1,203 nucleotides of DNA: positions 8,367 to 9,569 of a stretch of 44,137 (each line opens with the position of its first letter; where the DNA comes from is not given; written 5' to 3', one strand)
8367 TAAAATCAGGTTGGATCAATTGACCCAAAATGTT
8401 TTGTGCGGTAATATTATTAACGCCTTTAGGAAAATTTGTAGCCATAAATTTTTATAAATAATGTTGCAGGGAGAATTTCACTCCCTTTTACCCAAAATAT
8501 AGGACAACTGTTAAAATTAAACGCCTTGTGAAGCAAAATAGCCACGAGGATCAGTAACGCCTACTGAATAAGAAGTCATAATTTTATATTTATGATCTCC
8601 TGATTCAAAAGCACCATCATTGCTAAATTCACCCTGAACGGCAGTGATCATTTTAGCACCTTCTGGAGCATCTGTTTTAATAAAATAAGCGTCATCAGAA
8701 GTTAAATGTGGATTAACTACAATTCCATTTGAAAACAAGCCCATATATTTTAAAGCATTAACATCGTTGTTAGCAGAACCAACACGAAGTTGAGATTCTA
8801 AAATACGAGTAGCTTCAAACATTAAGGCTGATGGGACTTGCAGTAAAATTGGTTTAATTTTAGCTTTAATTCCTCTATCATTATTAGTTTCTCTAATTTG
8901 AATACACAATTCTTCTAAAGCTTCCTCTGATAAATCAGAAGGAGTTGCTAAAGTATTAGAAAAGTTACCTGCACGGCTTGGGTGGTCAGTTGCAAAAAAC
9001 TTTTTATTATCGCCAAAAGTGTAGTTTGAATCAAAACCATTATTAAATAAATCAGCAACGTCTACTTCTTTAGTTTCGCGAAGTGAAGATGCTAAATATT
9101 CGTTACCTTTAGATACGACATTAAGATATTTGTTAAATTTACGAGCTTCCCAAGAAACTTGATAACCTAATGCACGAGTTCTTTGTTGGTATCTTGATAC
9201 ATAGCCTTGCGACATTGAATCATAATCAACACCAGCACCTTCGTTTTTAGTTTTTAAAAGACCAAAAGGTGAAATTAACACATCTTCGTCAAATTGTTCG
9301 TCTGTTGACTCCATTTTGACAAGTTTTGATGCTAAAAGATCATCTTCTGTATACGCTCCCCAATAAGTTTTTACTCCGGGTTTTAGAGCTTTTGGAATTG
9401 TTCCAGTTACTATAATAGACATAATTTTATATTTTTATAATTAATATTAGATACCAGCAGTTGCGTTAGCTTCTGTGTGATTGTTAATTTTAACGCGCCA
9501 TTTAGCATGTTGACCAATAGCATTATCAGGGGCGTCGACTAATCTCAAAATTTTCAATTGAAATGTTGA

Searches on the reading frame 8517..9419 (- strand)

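Call 25: search_protein_families(library=phrogs, proteins=[window:8517-9419:-], max_evalue=0.00001)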
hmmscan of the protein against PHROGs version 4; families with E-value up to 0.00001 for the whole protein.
window:8517-9419:- (300 aa): 3 families
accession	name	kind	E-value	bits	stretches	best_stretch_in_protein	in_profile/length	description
phrog_4523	-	head and packaging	2.6e-10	40.7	1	48-299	403-643/644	major head and protease protein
phrog_133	-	head and packaging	2.6e-10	40.6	1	40-299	417-667/668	head maturation protease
phrog_371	-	head and packaging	1.9e-08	34.9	0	161-223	233-295/303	major head protein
